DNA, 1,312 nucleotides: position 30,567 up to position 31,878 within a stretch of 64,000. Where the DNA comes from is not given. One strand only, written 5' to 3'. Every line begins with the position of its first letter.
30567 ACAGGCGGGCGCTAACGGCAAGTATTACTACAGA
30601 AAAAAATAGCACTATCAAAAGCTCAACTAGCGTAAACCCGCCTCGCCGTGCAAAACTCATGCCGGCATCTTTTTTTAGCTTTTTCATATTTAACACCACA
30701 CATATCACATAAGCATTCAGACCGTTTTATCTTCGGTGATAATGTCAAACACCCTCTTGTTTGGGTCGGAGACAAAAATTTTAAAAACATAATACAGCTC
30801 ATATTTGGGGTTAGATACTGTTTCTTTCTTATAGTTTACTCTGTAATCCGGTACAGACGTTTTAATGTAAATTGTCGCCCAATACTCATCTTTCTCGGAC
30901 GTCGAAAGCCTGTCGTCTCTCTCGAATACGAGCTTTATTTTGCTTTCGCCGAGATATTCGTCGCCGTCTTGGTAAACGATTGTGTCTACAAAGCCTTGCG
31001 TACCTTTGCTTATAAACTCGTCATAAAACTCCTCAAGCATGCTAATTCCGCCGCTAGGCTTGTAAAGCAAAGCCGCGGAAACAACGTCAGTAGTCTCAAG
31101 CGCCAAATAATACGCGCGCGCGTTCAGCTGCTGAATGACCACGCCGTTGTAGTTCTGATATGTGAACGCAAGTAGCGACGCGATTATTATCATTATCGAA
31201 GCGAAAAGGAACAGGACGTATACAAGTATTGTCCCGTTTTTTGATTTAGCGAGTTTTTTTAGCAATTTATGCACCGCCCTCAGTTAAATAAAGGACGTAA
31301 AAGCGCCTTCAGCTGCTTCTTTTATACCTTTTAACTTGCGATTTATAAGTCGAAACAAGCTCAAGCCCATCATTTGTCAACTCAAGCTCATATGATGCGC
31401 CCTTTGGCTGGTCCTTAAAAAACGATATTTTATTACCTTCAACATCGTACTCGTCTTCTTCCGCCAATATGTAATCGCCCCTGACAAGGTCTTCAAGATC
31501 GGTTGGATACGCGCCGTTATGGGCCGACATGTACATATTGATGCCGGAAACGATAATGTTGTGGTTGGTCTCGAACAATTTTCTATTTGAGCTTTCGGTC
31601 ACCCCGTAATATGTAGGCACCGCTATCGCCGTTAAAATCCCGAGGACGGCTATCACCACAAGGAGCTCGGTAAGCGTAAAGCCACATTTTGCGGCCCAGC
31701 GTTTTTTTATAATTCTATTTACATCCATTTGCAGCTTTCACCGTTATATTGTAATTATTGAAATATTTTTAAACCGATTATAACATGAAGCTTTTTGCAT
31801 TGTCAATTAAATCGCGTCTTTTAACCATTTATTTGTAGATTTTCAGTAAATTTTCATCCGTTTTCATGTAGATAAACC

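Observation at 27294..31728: Orphan four-gene type IV pilin-like operon with two giant modular pilins and no assembly machinery in 64 kb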

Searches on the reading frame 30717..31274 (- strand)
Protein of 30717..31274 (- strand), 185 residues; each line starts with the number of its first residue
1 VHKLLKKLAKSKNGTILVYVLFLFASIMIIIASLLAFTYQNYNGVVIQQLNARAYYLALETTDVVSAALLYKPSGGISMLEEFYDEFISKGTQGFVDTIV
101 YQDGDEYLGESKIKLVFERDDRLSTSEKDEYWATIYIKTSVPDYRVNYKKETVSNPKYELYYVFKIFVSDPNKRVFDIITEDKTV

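Call 3: search_protein_families(library=pfam, proteins=[window:30717-31274:-], max_evalue=1)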
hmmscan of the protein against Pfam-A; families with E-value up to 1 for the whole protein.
window:30717-31274:- (185 aa): 1 family
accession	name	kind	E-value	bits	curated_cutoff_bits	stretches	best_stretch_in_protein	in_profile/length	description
PF11721.14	Malectin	-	0.0066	16.9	23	1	96-185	15-105/163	Malectin domain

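Call 4: search_protein_families(library=ncbifam, proteins=[window:30717-31274:-], max_evalue=1)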
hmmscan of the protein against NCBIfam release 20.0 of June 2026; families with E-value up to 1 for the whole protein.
window:30717-31274:- (185 aa): 0 families

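Call 30: find_homologous_proteins(query=window:30717-31265:-)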
Query window:30717-31265:- (182 aa): 2 proteins with E <= 0.001 among 45 candidates.
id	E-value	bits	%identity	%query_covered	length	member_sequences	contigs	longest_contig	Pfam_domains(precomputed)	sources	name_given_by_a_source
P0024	1.6e-110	384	99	100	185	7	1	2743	-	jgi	-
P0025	1.2e-30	125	40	86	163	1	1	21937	-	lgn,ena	-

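Call 43: search_solved_structures(query=A4, max_evalue=10, show_alignments=3)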
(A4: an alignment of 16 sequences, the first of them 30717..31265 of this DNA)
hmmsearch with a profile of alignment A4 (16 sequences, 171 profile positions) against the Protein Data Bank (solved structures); distinct sequences matched with E-value up to 10: 6.
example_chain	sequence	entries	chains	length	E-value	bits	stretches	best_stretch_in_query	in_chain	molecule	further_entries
3zbe_A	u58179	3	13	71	0.32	13.9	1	96-152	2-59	PAAA2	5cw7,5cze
9rfp_A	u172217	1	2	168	0.82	12.6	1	131-167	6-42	Peptide deformylase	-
7o5y_B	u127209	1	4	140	0.91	12.4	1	37-146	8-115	Type IV pilus biogenesis protein PilA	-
9egp_A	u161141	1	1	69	0.93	12.4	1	4-40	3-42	Geopilin domain 1 protein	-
5czf_A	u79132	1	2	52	1.5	11.8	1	118-153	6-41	PaaA2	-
3j7r_1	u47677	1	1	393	3.6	10.5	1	11-41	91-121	Sec61 alpha subunit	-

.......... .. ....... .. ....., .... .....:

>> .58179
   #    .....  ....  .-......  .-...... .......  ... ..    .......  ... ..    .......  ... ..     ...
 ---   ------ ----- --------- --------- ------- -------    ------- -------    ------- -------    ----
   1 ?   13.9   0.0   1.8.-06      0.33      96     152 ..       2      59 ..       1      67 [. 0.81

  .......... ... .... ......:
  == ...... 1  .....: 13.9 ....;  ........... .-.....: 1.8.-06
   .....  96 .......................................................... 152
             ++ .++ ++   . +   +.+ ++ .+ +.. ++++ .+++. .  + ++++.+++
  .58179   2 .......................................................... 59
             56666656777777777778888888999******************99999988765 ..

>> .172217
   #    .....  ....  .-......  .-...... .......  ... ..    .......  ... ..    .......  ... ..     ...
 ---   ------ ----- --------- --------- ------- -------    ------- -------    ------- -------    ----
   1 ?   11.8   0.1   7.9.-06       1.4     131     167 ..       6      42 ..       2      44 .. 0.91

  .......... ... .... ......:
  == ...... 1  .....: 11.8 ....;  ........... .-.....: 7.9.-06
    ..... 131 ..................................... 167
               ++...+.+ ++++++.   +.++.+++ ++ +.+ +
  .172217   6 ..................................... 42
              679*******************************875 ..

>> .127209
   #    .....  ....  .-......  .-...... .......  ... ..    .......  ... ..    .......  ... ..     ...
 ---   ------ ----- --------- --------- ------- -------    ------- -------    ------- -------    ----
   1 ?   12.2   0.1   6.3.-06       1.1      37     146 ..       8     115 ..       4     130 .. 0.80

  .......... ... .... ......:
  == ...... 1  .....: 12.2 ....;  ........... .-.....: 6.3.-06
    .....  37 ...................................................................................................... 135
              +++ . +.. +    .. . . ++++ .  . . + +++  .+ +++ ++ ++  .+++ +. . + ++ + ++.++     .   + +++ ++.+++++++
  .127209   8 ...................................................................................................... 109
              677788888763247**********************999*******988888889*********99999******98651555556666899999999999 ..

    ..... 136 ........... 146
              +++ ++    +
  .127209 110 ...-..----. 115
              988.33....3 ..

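Call 44: search_protein_families(library=pfam, alignment_id=A4, max_evalue=0.5)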
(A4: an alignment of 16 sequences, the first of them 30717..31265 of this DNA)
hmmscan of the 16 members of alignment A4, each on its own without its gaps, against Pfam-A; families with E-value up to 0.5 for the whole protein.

A. member 1, window:30717-31265:- (182 aa): 1 family
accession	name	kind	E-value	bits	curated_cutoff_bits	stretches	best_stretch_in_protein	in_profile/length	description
PF11721.14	Malectin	-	0.0063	16.9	23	1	93-182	15-105/163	Malectin domain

B. families by the number of members that match (of 16 scanned): 17 families
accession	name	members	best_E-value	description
PF20728.2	Nairovirus_NSm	2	0.12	Nairovirus NSm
PF14341.11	PilX_N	1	8.5e-06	PilX N-terminal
PF11721.14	Malectin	1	0.0063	Malectin domain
PF01566.24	Nramp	1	0.011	Natural resistance-associated macrophage protein-like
PF07550.17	Shr-like_HID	1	0.037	Heme-binding protein Shr-like, Hb-interacting domain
PF09581.16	Spore_III_AF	1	0.04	Stage III sporulation protein AF (Spore_III_AF)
PF02522.19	Antibiotic_NAT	1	0.044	Aminoglycoside 3-N-acetyltransferase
PF16390.11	DUF4999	1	0.045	Domain of unknown function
PF17555.7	TssN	1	0.051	Type VI secretion system, TssN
PF07280.16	Ac110_PIF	1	0.053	Per os infectivity factor AC110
PF18303.6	Saf_2TM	1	0.15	SAVED-fused 2TM effector domain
PF09624.15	DUF2393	1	0.16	Protein of unknown function (DUF2393)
PF12588.13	PSDC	1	0.17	Phophatidylserine decarboxylase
PF15533.11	Ntox33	1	0.17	Bacterial toxin 33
PF12977.12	DUF3861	1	0.21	Domain of Unknown Function with PDB structure (DUF3861)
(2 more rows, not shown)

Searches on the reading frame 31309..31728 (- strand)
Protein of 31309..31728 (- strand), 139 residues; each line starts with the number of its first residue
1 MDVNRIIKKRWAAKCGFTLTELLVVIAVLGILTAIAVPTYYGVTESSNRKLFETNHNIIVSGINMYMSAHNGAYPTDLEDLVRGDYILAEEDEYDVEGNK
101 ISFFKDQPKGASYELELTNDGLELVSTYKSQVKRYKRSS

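Call 3: search_protein_families(library=pfam, proteins=[window:31309-31728:-], max_evalue=1)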
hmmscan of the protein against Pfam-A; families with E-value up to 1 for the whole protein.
window:31309-31728:- (139 aa): 2 families
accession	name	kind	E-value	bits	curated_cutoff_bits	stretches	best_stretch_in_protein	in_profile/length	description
PF07963.17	N_methyl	-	1.4e-07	31.2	21.2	1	13-36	3-26/27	Prokaryotic N-terminal methylation motif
PF15176.11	LRR19-TM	-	0.12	12.9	27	1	7-68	11-70/115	Leucine-rich repeat family 19 TM domain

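Call 4: search_protein_families(library=ncbifam, proteins=[window:31309-31728:-], max_evalue=1)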
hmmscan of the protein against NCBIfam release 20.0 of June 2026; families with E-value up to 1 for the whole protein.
window:31309-31728:- (139 aa): 10 families
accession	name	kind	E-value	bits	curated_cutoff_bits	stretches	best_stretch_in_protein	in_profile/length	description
TIGR01710.1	typeII_sec_gspG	equivalog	2.1e-09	37.5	88.85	1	16-79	2-64/134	type II secretion system major pseudopilin GspG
TIGR02532.1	IV_pilin_GFxxxE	domain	2.7e-08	33.3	16.3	1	15-37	2-24/24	prepilin-type N-terminal cleavage/methylation domain-containing protein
NF040999.1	pilin_ComGC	equivalog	2.5e-07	30.8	75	1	16-91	3-76/84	competence type IV pilus major pilin ComGC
NF041775.1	typeIV_PilA_Myxo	equivalog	5.5e-07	29.8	400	1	14-59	10-55/214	type IV pilin protein PilA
NF007862.0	PRK10574.1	equivalog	1.7e-06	28.2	138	1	14-42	4-32/145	prepilin peptidase-dependent pilin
TIGR01708.2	typeII_sec_gspH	equivalog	8.3e-05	22.6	80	1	16-44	3-31/169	type II secretion system minor pseudopilin GspH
TIGR02596.1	TIGR02596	subfamily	0.00049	20.2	70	1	17-47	1-31/196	Verru_Chthon cassette protein D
NF041013.1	T4P_ComGE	equivalog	0.011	15.8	49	1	16-43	5-32/83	competence type IV pilus minor pilin ComGE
NF007800.0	PRK10506.1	equivalog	0.049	13.5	158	1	12-38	6-32/163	prepilin peptidase-dependent protein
TIGR01711.1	gspJ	equivalog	0.17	11.7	64.85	1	16-44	2-30/192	type II secretion system minor pseudopilin GspJ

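Call 10: find_encoding_contigs(protein=window:31309-31728:-, flank=10000, max_places=6)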
Protein window:31309-31728:- (139 aa): 23 contigs read that carry it; 6 places shown.
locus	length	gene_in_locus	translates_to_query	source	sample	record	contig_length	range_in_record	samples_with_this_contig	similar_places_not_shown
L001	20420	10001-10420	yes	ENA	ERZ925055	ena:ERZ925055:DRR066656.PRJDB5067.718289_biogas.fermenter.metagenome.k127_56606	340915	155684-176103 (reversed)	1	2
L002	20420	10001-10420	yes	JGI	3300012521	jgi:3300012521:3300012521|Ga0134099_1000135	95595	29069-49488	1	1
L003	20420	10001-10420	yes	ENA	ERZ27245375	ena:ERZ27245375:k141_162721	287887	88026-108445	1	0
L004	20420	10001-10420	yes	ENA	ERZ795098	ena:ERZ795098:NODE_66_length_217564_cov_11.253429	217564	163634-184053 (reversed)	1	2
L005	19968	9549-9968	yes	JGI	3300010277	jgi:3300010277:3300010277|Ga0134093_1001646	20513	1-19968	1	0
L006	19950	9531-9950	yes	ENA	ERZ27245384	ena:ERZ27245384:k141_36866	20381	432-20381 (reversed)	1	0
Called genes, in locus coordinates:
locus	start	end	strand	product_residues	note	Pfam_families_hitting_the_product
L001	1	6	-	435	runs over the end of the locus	PF01882:DUF58 (weak)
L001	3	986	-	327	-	PF00004:AAA (weak), PF05496:RuvB_N (weak), PF07726:AAA_3, PF07728:AAA_5, PF17863:AAA_lid_2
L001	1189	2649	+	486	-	PF01266:DAO, PF05834:Lycopene_cycl (faint), PF13450:NAD_binding_8 (faint), PF04324:Fer2_BFD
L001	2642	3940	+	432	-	PF00070:Pyr_redox (faint), PF00890:FAD_binding_2 (faint), PF01266:DAO (faint), PF03486:HI0933_like (faint), PF07992:Pyr_redox_2, PF12831:FAD_oxidored (weak), PF13450:NAD_binding_8 (faint), PF13738:Pyr_redox_3 (faint)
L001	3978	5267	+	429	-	PF01979:Amidohydro_1, PF12890:DHOase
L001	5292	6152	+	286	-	PF00215:OMPdecase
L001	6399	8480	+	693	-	PF00009:GTP_EFTU, PF22042:EF-G_D2, PF14492:EFG_III, PF16658:RF3_C (weak), PF03764:EFG_IV, PF00679:EFG_C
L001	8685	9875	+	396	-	PF01841:Transglut_core (weak)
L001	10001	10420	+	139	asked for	PF07963:N_methyl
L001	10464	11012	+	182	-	-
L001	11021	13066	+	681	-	PF00092:VWA (weak), PF13519:VWA_2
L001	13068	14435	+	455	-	PF07963:N_methyl (faint)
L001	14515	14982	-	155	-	-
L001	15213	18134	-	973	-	PF17132:Glyco_hydro_106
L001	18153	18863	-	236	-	PF01863:YgjP-like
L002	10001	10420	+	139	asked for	PF07963:N_methyl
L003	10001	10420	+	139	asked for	PF07963:N_methyl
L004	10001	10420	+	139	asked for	PF07963:N_methyl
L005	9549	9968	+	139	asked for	PF07963:N_methyl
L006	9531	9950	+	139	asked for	PF07963:N_methyl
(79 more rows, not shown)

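Call 67: search_solved_structures(query=window:31309-31728:-, max_evalue=0.1, show_alignments=2)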
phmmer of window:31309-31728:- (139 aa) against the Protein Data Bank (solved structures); distinct sequences matched with E-value up to 0.1: 21.
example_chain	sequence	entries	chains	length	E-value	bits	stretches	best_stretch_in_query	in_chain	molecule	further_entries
9egp_A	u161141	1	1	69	5.4e-07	32.8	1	12-71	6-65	Geopilin domain 1 protein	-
8pfb_G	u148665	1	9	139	1.8e-06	31.1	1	17-90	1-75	Type IV pilin PilE1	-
5wda_A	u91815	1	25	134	4.5e-06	29.8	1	17-115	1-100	General secretion pathway protein G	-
7tgg_A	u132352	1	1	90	2e-05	27.7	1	11-42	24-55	Geopilin domain 1 protein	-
9laa_A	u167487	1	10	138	0.00011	25.4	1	15-44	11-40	Type IV pilin protein PilA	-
6xxe_A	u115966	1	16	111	0.00029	24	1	17-52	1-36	Uncharacterized protein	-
8qqj_J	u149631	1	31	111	0.00029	24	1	17-52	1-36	Type IV narrow pilus major component PilA5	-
8tum_e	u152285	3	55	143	0.00066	22.8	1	17-45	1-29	Type IV major pilin protein PilA | Pilin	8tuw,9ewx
2m7g_A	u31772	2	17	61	0.00067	22.8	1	17-42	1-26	Geopilin domain 1 protein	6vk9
8tob_GA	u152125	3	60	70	0.00086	22.5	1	18-54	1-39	Fimbrial protein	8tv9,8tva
8tj2_C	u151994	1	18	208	0.00088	22.4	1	17-61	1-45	Type IV major pilin protein PilA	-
1oqw_A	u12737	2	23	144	0.00097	22.3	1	17-45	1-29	Fimbrial protein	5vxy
8p3b_A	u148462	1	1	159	0.0012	21.9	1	17-45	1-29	Fimbrial protein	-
5kua_A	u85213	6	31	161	0.0015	21.6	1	17-45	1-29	pilin | Neisseria meningitidis PilE variant SB-GATDH | Neisseria meningitidis PilE, SB-DATDH variant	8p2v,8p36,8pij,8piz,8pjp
1ay2_A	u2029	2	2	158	0.002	21.2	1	17-45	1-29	TYPE 4 PILIN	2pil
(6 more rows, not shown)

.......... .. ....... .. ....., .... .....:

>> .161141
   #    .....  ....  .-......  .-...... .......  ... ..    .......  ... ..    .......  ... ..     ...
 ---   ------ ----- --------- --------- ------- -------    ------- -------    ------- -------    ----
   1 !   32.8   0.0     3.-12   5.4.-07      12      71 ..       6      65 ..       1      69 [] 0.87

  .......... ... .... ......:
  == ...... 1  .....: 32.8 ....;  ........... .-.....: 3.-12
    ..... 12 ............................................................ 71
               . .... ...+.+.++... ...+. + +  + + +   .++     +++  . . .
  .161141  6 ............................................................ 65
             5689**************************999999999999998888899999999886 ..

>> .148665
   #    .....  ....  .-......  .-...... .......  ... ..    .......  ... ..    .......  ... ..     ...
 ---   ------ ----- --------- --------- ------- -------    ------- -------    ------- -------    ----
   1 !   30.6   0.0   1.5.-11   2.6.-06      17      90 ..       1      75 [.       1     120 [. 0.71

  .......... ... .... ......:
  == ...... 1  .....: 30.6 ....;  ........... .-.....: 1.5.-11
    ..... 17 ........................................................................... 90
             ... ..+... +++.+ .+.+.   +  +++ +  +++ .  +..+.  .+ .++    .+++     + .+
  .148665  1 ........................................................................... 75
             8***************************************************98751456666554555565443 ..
